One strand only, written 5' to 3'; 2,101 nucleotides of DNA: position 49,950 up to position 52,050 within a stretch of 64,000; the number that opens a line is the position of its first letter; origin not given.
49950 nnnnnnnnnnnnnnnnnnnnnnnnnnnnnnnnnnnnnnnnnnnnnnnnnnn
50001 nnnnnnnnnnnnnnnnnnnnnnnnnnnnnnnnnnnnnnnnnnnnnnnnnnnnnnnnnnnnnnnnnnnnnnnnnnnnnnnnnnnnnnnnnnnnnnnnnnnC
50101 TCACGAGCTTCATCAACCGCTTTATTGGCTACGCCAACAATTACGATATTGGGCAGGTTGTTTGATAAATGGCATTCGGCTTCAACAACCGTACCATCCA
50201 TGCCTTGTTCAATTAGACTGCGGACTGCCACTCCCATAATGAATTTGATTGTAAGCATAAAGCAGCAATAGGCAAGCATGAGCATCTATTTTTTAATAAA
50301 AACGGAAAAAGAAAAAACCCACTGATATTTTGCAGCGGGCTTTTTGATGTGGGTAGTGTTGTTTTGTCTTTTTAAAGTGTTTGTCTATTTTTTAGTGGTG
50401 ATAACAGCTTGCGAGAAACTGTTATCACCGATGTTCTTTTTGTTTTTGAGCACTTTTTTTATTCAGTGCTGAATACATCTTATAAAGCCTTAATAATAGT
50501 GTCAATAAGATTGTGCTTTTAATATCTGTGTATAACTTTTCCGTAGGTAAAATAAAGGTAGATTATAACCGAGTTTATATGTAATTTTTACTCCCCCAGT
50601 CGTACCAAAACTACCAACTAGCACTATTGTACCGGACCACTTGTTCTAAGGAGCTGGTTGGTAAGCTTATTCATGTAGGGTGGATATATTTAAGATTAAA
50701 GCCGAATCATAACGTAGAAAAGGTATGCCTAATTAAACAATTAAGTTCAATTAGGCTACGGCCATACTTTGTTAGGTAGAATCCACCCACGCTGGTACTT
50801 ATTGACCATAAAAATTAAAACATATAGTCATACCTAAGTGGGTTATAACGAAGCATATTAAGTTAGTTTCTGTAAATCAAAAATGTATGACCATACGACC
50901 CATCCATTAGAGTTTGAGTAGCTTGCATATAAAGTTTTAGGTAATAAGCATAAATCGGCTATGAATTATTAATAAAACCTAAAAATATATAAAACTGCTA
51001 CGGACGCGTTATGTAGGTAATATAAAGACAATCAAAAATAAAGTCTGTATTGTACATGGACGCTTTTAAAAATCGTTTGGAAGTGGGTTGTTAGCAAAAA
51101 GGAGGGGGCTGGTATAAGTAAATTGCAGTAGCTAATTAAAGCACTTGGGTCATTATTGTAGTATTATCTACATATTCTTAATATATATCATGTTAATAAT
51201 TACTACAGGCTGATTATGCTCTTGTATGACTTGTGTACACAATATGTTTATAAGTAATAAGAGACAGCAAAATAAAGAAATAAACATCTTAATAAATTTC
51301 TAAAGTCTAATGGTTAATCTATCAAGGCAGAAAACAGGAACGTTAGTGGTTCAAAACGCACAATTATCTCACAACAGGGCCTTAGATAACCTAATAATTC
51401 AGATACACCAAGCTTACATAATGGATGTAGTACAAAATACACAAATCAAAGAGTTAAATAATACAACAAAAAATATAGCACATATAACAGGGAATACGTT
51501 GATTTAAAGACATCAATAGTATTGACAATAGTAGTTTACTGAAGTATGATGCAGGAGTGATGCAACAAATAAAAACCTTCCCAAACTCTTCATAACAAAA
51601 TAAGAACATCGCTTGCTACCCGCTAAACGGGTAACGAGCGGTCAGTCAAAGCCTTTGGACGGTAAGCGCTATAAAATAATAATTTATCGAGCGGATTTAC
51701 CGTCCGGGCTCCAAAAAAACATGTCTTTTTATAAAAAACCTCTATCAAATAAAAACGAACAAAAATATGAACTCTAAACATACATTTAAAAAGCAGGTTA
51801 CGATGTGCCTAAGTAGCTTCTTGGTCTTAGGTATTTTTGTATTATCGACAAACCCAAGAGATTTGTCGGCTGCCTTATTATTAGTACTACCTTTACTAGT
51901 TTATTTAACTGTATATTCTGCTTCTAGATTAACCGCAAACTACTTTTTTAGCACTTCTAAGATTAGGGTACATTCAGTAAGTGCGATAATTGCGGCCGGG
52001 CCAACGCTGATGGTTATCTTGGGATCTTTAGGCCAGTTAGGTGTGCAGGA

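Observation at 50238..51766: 1.5-kb AT-rich block with no ORF of real length in an otherwise tightly packed genome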

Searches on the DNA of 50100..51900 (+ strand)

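Call 8: search_rna_families(source=window, start=50100, end=51900, threshold=evalue, max_evalue=10)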
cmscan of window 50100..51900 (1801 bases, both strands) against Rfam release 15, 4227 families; matches with E-value up to 10: 7.
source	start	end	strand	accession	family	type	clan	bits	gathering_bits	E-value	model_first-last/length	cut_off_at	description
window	50385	50487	-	RF01584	snoR03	Gene; snRNA; snoRNA; HACA-box;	-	24.2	80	3.2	1-163/163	no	small nucleolar RNA snoR03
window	50384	50509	-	RF03532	SQ2397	Cis-reg;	-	19.6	100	1.4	1-243/243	no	Cis-regulator of HTH transcription factor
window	50308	50367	-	RF00506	Thr_leader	Cis-reg; leader;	-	18.7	55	1.7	1-118/118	no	Threonine operon leader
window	50296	50394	+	RF02907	patAB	Cis-reg; leader;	-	18.6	92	9.4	1-57/57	no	patAB leader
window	51724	51849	-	RF00557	L10_leader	Cis-reg; leader;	-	17.6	44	5.4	1-138/138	no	Ribosomal protein L10 leader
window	50305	50345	-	RF00489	ctRNA_p42d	Gene; antisense;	-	17.4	50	2.2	1-46/46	no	ctRNA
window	50314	50357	+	RF00604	SNORD88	Gene; snRNA; snoRNA; CD-box;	CL00071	15.2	46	7.7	1-91/91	no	Small nucleolar RNA SNORD88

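Call 54: search_dna_similar(query=window:50540-51520:+, collection=plasmids, mode=distant, max_evalue=0.01, max_rows=10)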
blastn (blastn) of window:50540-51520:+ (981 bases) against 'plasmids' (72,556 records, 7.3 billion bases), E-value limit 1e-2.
No match.

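Call 55: search_dna_similar(query=window:50540-51520:+, collection=phages, mode=distant, max_evalue=0.01, max_rows=10)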
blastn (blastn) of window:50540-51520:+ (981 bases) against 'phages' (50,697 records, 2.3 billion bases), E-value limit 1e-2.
No match.

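Call 63: build_rna_model(alignment_id=A5, structure=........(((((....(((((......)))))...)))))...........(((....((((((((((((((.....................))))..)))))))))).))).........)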
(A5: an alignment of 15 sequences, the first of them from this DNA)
Model R1 built from alignment A5 (15 sequences, 123 columns); structure: as given.
model positions 115; base pairs 27; branch points 1; effective number of sequences 1.82; information 0.59 bits per position. Calibrated on 0.2 Mb of random sequence (short: E-values are rough).
structure used (alignment columns):
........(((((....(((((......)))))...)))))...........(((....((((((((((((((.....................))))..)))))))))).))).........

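Call 64: build_rna_model(alignment_id=A6, structure=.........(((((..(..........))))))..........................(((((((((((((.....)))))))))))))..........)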
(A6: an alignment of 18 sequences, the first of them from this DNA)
Model R2 built from alignment A6 (18 sequences, 100 columns); structure: as given.
model positions 93; base pairs 19; branch points 1; effective number of sequences 1.63; information 0.615 bits per position. Calibrated on 0.2 Mb of random sequence (short: E-values are rough).
structure used (alignment columns):
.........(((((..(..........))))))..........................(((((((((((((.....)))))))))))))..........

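Call 65: search_with_rna_model(model_id=R1, sources=[window, L001, L003, L004, L005, L006, L007, L008, L009, L010, L011, L012, L013, L014, L015, L016, L017, L018, L019, L020, L021, L022, L023, L024, L025, L026, L027, L028, L029, L030, L031, L032, L033, L034, L035, L036, L037, L038, L039, L040, L041, L042, L043, L044, L045, L046, L047, L048, L049, L050, L051, L052, L053, L054, L055, L056, L057, L058, L059, L060, L061, L062, L063, L064, L065, L066, L067, L068, L069, L070, L071, L072, L073, L074, L075, L076, L077, L078, L079, L080, L081, L082, L083, L084, L085, L086, L087, L088, L089, L090, L092], max_evalue=1)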
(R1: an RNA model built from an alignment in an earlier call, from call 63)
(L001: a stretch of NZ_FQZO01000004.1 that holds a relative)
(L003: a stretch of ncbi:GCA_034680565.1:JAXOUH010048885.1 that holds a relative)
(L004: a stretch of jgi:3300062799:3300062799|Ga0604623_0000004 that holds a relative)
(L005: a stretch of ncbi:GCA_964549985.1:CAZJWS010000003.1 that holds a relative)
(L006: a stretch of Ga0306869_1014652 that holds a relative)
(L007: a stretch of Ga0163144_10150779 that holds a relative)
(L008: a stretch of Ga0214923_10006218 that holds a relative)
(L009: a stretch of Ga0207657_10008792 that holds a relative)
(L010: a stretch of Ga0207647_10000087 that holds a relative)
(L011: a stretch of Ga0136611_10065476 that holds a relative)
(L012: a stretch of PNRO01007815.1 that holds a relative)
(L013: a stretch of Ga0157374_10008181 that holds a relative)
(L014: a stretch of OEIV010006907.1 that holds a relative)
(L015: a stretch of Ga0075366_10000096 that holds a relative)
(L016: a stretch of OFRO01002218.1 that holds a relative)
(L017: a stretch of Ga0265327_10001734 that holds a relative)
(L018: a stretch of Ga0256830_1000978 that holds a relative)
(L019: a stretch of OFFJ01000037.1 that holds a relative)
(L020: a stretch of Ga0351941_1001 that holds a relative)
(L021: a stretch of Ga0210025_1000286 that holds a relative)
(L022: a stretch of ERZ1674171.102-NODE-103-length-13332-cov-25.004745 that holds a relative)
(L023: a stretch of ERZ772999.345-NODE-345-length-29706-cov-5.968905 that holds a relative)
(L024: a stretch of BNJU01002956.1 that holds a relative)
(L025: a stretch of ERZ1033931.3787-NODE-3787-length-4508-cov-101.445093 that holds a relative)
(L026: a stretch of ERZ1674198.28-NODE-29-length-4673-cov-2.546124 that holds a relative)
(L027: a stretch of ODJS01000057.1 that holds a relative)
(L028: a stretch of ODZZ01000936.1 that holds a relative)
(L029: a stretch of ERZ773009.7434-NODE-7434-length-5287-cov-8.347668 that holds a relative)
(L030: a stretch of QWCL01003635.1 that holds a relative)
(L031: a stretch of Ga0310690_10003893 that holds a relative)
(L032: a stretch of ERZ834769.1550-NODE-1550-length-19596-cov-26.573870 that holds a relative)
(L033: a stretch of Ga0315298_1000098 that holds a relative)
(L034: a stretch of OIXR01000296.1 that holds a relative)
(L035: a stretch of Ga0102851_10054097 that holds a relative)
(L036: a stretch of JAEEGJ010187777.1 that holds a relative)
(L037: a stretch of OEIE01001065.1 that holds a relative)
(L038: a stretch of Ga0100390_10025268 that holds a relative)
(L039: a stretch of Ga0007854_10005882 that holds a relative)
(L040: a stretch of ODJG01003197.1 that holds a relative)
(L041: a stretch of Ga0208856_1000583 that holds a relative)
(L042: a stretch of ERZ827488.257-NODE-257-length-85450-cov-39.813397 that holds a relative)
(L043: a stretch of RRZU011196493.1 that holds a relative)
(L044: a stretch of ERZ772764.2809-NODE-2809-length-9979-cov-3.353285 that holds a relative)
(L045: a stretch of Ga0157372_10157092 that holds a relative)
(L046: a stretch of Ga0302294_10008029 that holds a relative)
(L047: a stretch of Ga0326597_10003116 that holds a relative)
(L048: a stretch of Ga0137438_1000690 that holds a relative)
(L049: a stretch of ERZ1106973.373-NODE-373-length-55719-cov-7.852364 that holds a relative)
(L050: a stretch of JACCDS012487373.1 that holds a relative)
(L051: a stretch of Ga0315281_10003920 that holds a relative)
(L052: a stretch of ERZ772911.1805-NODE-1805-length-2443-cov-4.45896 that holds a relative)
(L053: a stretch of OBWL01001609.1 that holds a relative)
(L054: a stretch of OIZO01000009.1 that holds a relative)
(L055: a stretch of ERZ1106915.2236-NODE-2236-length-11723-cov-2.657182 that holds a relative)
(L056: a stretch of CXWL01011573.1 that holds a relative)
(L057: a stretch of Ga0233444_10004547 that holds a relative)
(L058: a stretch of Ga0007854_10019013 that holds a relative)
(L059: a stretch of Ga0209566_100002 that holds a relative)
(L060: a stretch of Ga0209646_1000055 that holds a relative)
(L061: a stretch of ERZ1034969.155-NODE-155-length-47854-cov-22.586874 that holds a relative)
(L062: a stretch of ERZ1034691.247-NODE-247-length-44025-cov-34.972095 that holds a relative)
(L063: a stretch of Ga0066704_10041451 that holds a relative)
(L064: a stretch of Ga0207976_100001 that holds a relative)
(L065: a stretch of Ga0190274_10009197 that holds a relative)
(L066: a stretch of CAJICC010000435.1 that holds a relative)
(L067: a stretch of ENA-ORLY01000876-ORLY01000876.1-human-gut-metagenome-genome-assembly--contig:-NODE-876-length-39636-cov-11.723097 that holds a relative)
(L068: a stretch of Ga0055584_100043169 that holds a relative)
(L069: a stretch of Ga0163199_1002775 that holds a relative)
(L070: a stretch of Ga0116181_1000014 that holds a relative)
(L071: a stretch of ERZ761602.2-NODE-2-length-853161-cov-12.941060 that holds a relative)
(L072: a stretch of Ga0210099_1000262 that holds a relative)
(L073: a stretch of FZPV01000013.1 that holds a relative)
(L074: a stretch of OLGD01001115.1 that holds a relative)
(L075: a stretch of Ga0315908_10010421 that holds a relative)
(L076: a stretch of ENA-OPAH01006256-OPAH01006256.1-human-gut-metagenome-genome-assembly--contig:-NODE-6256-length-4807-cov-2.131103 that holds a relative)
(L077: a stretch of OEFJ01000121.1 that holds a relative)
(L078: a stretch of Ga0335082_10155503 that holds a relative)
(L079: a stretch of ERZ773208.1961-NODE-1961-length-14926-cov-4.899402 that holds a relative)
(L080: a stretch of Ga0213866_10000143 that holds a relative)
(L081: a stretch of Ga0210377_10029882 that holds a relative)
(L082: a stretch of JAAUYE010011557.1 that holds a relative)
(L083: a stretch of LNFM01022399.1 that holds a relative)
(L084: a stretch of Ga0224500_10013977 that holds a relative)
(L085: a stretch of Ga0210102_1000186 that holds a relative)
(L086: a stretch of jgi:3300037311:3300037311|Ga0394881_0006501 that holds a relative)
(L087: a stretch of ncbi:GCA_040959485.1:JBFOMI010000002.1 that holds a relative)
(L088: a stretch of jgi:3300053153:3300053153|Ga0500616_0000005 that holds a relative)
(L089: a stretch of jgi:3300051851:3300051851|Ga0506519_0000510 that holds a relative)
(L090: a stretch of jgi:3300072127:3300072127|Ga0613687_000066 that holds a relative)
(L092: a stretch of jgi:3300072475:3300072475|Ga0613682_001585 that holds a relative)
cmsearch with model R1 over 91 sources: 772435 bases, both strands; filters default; matches with E-value up to 1: 27.
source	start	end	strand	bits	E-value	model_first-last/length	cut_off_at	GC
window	51603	51718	+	120.4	2.9e-27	1-115/115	no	0.47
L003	403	515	-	117.9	1.2e-26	1-115/115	no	0.5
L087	4639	4756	-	114.5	8.7e-26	1-115/115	no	0.46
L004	6508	6624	-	112.2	3.3e-25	1-115/115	no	0.47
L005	6186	6304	-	111.3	5.4e-25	1-115/115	no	0.41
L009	3041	3153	-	111.2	5.6e-25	1-115/115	no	0.5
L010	3449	3563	-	109.7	1.4e-24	1-115/115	no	0.52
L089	4559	4672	-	108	3.7e-24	1-115/115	no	0.48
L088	4560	4674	-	107.3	5.5e-24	1-115/115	no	0.48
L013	2737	2851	-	106.3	9.5e-24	1-115/115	no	0.51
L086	4742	4858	-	104.6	2.6e-23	1-115/115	no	0.44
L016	72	183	-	103.6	4.7e-23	1-115/115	no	0.46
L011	14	129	-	100.4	2.9e-22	1-115/115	no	0.44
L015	3460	3576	-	98.9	6.8e-22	1-115/115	no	0.5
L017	3199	3312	-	97.6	1.4e-21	1-115/115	no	0.5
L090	4741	4841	-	76.7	2.4e-16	1-115/115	no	0.48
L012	28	112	-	27.2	0.00055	1-115/115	no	0.51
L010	3519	3623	+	26.3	0.00093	1-115/115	no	0.45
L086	4814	4889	+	19.1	0.058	1-115/115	no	0.33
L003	416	463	+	17.7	0.13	55-102/115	no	0.42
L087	4712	4761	+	17.2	0.17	1-115/115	no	0.5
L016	81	135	+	17.1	0.18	50-105/115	no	0.4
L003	471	540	+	16.3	0.29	1-115/115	no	0.63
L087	4651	4702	+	16.2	0.32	54-103/115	no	0.4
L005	6260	6309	+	15.8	0.39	1-115/115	no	0.4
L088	4573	4620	+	14.7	0.73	55-102/115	no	0.38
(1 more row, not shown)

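Call 66: search_with_rna_model(model_id=R2, sources=[window, L001, L003, L004, L005, L006, L007, L008, L009, L010, L011, L012, L013, L014, L015, L016, L017, L018, L019, L020, L021, L022, L023, L024, L025, L026, L027, L028, L029, L030, L031, L032, L033, L034, L035, L036, L037, L038, L039, L040, L041, L042, L043, L044, L045, L046, L047, L048, L049, L050, L051, L052, L053, L054, L055, L056, L057, L058, L059, L060, L061, L062, L063, L064, L065, L066, L067, L068, L069, L070, L071, L072, L073, L074, L075, L076, L077, L078, L079, L080, L081, L082, L083, L084, L085, L086, L087, L088, L089, L090, L092], max_evalue=1)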
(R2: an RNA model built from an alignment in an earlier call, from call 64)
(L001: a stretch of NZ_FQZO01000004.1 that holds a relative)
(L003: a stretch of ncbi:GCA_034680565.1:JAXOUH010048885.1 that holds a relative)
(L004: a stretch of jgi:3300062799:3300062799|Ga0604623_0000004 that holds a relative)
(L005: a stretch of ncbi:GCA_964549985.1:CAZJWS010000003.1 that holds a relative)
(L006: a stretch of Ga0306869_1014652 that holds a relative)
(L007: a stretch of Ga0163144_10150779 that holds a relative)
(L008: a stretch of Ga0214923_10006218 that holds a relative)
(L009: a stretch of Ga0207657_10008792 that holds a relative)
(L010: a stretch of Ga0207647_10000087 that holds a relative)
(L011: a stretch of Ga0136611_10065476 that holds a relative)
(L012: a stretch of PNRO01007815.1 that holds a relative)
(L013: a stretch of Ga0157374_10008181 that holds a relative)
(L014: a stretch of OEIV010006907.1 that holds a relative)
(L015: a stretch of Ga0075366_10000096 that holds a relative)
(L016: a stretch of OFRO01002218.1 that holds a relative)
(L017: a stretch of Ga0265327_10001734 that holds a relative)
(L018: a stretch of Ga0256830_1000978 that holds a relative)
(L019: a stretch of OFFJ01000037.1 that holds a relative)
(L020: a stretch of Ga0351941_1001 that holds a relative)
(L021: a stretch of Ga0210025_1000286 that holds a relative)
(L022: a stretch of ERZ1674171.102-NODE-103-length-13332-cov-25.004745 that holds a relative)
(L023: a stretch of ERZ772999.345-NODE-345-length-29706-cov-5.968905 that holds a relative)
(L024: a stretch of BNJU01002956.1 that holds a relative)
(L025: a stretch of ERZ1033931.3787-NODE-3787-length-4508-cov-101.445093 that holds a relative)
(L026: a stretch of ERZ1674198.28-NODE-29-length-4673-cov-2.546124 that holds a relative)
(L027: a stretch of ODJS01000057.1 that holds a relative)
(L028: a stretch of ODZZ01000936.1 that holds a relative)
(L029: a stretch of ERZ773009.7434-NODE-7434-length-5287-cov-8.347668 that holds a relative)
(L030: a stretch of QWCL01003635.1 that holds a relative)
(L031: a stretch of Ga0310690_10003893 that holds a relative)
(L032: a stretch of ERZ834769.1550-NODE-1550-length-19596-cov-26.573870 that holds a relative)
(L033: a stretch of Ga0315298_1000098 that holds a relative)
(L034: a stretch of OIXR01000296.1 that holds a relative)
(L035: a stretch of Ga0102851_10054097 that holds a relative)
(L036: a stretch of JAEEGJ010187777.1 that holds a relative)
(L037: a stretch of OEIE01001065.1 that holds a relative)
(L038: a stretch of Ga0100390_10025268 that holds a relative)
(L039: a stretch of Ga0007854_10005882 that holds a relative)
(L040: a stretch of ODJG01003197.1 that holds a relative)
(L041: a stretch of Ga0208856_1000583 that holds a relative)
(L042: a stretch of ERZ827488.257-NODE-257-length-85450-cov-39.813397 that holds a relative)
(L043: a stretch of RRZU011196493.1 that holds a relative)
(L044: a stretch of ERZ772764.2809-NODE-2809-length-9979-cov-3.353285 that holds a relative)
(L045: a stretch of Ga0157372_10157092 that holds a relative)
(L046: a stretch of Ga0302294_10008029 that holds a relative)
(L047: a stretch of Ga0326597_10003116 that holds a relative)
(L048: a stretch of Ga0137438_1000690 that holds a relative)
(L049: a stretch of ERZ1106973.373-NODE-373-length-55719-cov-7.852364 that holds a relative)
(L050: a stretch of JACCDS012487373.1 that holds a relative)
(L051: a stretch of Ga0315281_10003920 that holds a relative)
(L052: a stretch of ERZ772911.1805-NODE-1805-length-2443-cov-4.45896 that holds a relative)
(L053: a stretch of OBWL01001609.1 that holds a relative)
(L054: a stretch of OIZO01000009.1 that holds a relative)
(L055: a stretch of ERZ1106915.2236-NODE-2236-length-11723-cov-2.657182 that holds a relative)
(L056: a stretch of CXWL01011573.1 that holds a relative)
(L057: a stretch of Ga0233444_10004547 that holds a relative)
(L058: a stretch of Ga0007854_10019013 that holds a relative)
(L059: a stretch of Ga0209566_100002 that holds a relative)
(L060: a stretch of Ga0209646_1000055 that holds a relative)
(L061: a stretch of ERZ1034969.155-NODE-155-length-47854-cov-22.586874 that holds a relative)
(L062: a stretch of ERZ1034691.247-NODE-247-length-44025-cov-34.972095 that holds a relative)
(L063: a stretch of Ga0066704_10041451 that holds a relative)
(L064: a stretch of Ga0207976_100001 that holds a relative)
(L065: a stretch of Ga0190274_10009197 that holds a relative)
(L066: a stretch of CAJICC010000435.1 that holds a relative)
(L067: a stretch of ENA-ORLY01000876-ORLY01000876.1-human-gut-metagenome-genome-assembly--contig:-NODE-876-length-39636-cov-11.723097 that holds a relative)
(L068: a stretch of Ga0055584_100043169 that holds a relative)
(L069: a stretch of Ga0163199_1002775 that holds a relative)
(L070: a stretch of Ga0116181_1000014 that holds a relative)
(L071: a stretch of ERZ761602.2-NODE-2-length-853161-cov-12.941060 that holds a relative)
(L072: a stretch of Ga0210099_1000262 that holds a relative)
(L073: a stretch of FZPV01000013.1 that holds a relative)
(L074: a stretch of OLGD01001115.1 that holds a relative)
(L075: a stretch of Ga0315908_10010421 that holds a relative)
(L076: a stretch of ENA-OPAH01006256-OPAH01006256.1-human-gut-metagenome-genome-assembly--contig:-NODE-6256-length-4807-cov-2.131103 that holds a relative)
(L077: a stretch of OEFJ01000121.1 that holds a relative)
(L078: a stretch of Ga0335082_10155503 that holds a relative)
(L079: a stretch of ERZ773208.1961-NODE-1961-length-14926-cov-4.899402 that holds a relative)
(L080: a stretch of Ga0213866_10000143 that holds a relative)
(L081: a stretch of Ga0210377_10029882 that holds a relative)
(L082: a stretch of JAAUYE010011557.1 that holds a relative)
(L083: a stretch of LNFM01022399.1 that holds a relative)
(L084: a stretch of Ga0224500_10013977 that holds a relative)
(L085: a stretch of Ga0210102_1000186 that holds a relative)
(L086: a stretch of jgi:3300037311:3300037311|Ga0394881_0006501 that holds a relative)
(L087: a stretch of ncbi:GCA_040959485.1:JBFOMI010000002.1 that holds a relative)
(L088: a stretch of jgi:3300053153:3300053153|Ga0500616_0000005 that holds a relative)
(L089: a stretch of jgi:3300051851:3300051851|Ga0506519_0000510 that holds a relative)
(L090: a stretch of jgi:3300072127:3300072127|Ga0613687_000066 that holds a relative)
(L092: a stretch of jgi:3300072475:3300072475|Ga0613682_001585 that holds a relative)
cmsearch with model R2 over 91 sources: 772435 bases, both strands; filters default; matches with E-value up to 1: 28.
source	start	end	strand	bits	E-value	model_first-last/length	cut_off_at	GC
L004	7770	7862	+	106.4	2.9e-22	1-93/93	no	0.37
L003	1395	1487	+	105.3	5.2e-22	1-93/93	no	0.35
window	50388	50479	-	105.2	5.5e-22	1-93/93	no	0.34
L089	5677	5769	+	104.6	7.8e-22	1-93/93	no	0.38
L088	5666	5758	+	103.2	1.6e-21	1-93/93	no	0.39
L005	7409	7500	+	103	1.8e-21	1-93/93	no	0.41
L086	5813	5904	+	102.5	2.5e-21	1-93/93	no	0.42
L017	3659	3751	+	100.3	8.2e-21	1-93/93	no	0.41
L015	3804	3897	+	99.8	1.1e-20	1-93/93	no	0.36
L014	462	553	+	99.4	1.4e-20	1-93/93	no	0.35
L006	271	363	+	99.1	1.7e-20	1-93/93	no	0.37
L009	3785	3876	+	96.7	6.3e-20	1-93/93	no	0.39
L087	5748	5839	+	95.8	1e-19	1-93/93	no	0.4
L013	3237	3331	+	92.6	6.1e-19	1-93/93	no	0.37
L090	5805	5896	+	92.4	6.9e-19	1-93/93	no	0.4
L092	646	737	+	92.4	6.9e-19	1-93/93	no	0.4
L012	977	1071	+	90.8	1.7e-18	1-93/93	no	0.42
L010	3771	3863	+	90.3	2.2e-18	1-93/93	no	0.34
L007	347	440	+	89.6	3.3e-18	1-93/93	no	0.32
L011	548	647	+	86.6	1.7e-17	1-93/93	no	0.34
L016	348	435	+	78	2e-15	1-93/93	no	0.4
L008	2758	2851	+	25.5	0.0095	1-93/93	no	0.32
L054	5493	5576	-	22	0.067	1-93/93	no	0.3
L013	3337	3415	+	21.8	0.075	1-93/93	no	0.34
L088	8800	8894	+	20.1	0.2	1-93/93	no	0.4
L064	554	634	+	18.9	0.39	1-93/93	no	0.35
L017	3759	3848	+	18.7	0.42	1-93/93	no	0.29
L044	5479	5557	-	17.4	0.88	1-93/93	no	0.38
